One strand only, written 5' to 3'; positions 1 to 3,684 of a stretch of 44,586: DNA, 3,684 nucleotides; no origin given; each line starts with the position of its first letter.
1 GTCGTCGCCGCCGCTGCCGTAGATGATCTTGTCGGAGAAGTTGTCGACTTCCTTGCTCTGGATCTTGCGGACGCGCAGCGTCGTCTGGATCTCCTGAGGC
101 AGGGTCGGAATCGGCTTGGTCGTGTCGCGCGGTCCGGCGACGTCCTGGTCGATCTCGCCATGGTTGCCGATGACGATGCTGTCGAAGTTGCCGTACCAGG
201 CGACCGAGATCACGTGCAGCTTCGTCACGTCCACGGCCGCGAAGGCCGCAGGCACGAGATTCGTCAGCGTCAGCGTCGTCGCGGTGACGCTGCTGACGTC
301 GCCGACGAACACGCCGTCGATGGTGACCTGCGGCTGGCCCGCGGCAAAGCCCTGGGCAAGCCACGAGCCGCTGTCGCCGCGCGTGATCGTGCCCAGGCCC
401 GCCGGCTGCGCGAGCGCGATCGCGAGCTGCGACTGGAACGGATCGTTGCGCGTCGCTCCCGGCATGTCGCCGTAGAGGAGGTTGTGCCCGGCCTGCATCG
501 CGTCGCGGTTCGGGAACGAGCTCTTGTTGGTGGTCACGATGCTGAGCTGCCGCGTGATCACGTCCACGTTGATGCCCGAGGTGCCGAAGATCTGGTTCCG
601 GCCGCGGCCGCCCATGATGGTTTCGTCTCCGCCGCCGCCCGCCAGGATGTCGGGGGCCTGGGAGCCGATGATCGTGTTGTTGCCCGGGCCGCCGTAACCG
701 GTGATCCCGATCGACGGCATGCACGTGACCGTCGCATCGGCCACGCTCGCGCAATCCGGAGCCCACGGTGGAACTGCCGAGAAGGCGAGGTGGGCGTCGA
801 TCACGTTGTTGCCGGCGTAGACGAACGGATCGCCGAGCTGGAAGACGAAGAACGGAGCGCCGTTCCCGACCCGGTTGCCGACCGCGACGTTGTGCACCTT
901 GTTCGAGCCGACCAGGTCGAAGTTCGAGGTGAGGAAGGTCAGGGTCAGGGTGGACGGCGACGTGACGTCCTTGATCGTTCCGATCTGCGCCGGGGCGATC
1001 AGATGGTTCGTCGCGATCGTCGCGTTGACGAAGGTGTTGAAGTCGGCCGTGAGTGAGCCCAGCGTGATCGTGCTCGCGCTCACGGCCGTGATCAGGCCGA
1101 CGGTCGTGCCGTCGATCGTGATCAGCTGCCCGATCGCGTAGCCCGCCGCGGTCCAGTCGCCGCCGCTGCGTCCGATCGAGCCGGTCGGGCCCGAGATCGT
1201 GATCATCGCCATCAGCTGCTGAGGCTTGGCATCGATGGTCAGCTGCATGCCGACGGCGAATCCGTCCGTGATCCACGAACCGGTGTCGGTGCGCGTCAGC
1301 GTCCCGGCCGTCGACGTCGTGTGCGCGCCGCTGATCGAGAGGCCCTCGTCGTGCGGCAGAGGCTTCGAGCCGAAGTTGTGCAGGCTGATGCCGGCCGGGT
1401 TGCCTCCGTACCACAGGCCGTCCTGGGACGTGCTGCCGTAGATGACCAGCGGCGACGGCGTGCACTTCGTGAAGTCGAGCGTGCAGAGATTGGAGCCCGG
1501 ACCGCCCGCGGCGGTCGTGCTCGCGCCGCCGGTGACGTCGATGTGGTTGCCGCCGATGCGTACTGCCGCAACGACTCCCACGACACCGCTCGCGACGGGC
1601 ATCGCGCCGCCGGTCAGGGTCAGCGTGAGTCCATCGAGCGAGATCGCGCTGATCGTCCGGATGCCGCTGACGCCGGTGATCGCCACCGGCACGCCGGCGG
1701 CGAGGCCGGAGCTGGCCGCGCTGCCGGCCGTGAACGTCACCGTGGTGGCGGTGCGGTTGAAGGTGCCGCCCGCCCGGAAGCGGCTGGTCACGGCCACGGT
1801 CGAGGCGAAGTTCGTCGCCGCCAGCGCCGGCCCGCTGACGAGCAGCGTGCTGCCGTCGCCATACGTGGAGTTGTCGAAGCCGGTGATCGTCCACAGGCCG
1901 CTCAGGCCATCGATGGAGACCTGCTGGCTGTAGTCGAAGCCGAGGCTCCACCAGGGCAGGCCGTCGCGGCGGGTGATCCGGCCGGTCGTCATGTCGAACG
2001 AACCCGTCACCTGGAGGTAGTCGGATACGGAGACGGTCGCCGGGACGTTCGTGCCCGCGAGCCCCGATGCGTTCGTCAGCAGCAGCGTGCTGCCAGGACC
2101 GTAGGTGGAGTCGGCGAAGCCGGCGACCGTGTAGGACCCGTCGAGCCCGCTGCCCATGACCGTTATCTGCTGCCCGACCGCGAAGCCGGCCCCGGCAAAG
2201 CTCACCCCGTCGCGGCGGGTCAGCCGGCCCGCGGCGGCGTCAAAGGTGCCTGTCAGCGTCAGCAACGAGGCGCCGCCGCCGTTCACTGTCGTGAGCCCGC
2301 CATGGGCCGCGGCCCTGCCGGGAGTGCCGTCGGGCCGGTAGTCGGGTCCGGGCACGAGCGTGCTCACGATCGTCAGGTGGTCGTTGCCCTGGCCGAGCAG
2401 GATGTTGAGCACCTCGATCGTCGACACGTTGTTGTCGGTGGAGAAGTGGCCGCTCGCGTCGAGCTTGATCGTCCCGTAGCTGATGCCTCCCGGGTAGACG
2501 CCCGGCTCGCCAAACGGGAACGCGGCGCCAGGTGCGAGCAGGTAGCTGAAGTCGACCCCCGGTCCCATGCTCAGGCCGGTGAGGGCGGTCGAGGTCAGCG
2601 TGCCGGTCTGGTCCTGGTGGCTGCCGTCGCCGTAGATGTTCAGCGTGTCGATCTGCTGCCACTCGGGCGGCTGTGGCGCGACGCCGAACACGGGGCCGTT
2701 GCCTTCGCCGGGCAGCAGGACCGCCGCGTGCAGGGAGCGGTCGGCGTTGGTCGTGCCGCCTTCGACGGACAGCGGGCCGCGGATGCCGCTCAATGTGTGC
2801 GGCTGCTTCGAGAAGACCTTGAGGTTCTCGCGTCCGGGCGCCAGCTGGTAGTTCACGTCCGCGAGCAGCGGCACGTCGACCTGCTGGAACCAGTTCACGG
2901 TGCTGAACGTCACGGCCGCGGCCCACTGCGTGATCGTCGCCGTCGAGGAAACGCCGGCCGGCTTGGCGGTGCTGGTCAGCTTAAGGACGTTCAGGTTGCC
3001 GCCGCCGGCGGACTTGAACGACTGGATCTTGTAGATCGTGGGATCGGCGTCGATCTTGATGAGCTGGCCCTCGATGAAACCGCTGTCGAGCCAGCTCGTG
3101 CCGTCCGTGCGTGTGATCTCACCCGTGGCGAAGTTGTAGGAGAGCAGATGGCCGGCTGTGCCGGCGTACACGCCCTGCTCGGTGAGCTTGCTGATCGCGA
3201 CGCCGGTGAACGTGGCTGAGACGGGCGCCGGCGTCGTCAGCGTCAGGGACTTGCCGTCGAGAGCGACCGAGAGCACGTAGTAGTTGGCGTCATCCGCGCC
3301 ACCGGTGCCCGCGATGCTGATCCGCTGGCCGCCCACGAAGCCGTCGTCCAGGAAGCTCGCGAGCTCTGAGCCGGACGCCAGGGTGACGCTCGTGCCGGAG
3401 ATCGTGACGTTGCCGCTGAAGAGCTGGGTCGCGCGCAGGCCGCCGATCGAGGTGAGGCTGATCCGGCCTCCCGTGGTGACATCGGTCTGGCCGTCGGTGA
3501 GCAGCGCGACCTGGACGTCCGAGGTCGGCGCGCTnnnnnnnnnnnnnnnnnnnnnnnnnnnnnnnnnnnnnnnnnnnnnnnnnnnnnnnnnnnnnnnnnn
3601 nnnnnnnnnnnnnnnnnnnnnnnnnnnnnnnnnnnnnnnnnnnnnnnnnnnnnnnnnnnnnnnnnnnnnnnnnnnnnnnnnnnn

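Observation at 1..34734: One ORF of at least 11,578 codons, invisible in the supplied ORF track, occupies 78% of the window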

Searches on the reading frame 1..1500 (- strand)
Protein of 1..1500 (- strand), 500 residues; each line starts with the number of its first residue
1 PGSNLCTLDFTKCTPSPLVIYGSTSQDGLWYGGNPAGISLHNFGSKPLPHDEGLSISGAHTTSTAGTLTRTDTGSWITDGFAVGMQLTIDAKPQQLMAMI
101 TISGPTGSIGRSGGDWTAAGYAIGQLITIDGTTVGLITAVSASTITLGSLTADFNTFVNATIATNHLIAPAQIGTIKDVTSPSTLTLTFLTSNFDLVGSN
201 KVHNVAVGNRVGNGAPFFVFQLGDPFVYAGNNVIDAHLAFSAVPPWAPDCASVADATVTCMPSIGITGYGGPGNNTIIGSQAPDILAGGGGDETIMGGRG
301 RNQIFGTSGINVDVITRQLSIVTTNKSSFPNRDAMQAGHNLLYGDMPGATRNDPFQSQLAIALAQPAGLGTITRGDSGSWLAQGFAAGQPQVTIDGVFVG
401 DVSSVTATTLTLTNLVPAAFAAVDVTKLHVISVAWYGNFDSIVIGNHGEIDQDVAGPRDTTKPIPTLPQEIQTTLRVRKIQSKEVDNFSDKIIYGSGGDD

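Call 14: find_related_loci(query=window:1-1200:-, collection=genome_contigs, flank=10000)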
Query window:1-1200:- (400 aa) in genome_contigs; peptide patterns used: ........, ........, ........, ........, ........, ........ (x = any residue, [..] = any of these).
183 stretches matched a pattern; 1 encode a relative of the query (tblastn E <= 1e-3); 1 distinct loci.
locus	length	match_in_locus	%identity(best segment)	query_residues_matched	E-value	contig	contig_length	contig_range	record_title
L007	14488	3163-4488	61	6-400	3e-133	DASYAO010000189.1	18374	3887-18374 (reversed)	MAG TPA_asm: Gaiellaceae bacterium isolate SMAG_U4883 k141_3670593, whole genome shotgun sequence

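Call 17: search_protein_families(library=pfam, proteins=[L007:1-8505:+, L007:10891-13332:+], max_evalue=0.01)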
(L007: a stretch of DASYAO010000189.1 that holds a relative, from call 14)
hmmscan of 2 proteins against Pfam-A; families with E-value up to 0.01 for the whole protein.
L007:1-8505:+ (2835 aa): 4 families
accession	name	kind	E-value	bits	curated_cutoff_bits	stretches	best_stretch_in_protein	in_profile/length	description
PF00353.25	HemolysinCabind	-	6.5e-31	106.3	23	7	1826-1856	6-36/36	RTX calcium-binding nonapeptide repeat (4 copies)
PF19077.6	Big_13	-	3.5e-16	60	27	2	2498-2577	7-102/102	Bacterial Ig-like domain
PF17936.7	Big_6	-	1.4e-06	28.8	27.6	2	2321-2387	16-80/83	Bacterial Ig domain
PF12245.14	Big_3_2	-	0.0013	19.4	23.3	0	2606-2672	51-121/122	Bacterial Ig-like domain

L007:10891-13332:+ (814 aa): 2 families
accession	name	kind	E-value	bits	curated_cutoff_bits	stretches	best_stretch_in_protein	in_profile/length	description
PF00749.27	tRNA-synt_1c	-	8.1e-45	153.5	23.4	2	483-563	2-86/314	tRNA synthetases class I (E and Q), catalytic domain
PF19269.4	Anticodon_2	-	9.5e-05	23.3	23.6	1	778-814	105-141/141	Anticodon binding domain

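Call 78: find_related_loci(query=window:1-1500:-, collection=metagenome_contigs, flank=10000)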
Query window:1-1500:- (500 aa) in metagenome_contigs; peptide patterns used: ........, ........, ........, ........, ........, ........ (x = any residue, [..] = any of these).
138 stretches matched a pattern, but none encodes a relative of the query by tblastn (E <= 1e-3).

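Call 85: search_protein_families(library=pfam, proteins=[L007:8510-9898:+], max_evalue=0.001)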
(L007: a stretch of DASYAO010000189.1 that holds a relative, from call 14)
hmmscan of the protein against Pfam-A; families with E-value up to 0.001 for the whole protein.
L007:8510-9898:+ (463 aa): 1 family
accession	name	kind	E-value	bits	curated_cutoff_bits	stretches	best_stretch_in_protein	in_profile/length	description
PF11306.15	DUF3108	-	0.00078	19.8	26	0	397-445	144-191/209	Protein of unknown function (DUF3108)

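Call 90: search_protein_families(library=ncbifam, proteins=[L007:4489-8505:+, L007:8510-9898:+], max_evalue=0.01)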
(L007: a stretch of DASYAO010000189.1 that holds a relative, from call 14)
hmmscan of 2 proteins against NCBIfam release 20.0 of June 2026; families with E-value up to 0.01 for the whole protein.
L007:4489-8505:+ (1339 aa): 10 families
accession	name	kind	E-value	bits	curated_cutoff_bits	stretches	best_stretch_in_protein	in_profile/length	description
NF033943.0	RTX_toxin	subfamily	3.3e-16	58.7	1000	2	331-388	688-745/930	RTX family hemolysin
NF040520.1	Ig_like_BLP2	equivalog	3.2e-14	52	750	1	825-1020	353-532/730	Ig-like repeat protein Blp2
NF047446.1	barrel_OmpL47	domain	7.7e-14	51.9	40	2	1196-1260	5-68/68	OmpL47-type beta-barrel domain-containing protein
NF033510.3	Ca_tandemer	repeat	3.3e-11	43.4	50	1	823-885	32-96/96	Ca2+-stabilized repeat-containing adhesin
NF033203.1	entero_EhxA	exception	1.9e-09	36.3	2000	2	609-696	736-822/997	enterohemolysin EhxA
NF035945.1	Zn_serralysin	subfamily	1.5e-07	31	500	1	343-383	323-363/462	serralysin family metalloprotease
NF046115.1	Ca_rpt_SMc04171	equivalog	6.3e-07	28.9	625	1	65-384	178-477/574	SMc04171 family calcium-binding repeat protein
NF053766.1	ZapA_metallo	exception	9.1e-06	25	940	1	327-379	334-388/483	ZapA family metalloprotease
NF033707.1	T9SS_sortase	equivalog_domain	0.00017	19.3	420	0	1054-1177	848-990/1095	type IX secretion system sortase PorU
NF050046.1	PueAB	exception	0.00073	18.1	670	1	333-378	372-417/616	polyurethane esterase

L007:8510-9898:+ (463 aa): 0 families

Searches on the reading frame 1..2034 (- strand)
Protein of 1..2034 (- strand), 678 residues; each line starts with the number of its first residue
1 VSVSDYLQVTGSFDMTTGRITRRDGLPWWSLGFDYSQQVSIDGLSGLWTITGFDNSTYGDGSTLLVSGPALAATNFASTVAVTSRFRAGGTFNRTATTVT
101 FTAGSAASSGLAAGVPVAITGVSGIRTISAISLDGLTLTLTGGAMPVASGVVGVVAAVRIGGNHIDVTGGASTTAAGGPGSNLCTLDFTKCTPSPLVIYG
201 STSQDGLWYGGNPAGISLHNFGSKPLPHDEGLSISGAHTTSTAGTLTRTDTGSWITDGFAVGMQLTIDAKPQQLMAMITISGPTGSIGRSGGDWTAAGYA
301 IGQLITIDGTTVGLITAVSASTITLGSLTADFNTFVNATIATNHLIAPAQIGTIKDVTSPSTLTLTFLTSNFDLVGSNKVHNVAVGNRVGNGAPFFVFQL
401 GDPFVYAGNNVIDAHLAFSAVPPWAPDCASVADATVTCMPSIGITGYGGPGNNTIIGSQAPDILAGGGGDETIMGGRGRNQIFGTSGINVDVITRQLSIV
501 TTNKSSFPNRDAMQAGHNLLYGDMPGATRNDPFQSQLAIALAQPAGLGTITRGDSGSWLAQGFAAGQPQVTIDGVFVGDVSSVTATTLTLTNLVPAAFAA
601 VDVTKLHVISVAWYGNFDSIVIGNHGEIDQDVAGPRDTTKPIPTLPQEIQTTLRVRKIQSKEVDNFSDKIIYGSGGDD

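Call 44: search_protein_families(library=pfam, proteins=[window:1-2034:-], max_evalue=1)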
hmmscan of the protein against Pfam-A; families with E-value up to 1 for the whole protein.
window:1-2034:- (678 aa): 2 families
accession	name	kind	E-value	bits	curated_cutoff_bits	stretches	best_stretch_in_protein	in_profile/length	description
PF00353.25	HemolysinCabind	-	8.1e-08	32.5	23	1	447-482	1-36/36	RTX calcium-binding nonapeptide repeat (4 copies)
PF08845.15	SymE_toxin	-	0.18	12.3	29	0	252-274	27-50/54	Toxin SymE, type I toxin-antitoxin system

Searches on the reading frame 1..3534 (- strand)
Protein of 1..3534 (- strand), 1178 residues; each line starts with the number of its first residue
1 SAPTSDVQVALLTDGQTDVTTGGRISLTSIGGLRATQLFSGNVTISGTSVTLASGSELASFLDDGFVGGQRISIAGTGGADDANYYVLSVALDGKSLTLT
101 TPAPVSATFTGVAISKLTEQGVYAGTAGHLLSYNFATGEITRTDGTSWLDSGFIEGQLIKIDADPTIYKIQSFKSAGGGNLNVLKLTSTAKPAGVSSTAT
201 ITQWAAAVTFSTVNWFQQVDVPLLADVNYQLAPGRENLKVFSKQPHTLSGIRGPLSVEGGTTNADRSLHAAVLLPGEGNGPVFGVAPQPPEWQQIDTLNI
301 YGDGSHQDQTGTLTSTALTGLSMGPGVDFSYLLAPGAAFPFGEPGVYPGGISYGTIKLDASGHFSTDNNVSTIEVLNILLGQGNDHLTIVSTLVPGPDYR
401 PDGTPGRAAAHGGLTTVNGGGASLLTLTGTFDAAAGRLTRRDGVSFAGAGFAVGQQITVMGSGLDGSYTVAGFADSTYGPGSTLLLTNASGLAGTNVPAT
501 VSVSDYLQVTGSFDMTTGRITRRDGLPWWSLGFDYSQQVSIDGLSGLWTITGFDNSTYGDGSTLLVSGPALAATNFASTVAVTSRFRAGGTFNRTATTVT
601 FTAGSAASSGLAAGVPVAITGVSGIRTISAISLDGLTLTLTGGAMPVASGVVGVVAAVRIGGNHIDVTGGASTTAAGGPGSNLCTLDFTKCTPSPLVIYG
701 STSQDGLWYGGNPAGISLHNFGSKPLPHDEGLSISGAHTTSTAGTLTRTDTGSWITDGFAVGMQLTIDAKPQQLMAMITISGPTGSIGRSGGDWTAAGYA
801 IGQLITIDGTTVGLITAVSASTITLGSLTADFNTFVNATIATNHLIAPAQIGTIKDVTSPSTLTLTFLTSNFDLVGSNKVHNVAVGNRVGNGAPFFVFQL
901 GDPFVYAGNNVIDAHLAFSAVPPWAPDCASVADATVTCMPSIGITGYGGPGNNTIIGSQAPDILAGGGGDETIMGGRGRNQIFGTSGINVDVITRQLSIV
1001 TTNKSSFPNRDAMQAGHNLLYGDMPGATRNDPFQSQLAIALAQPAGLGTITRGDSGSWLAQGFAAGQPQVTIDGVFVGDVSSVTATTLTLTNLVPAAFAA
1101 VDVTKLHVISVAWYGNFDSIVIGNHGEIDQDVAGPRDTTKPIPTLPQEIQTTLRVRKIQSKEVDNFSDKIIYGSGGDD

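Call 90: search_protein_families(library=ncbifam, proteins=[window:1-3534:-], max_evalue=0.01)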
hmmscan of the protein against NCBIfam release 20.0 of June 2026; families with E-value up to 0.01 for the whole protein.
window:1-3534:- (1178 aa): 2 families
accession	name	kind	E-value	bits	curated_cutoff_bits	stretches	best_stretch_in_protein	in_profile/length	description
NF035945.1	Zn_serralysin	subfamily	7.7e-06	25.3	500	1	947-994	323-370/462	serralysin family metalloprotease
NF053766.1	ZapA_metallo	exception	0.00015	21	940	1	947-989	334-385/483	ZapA family metalloprotease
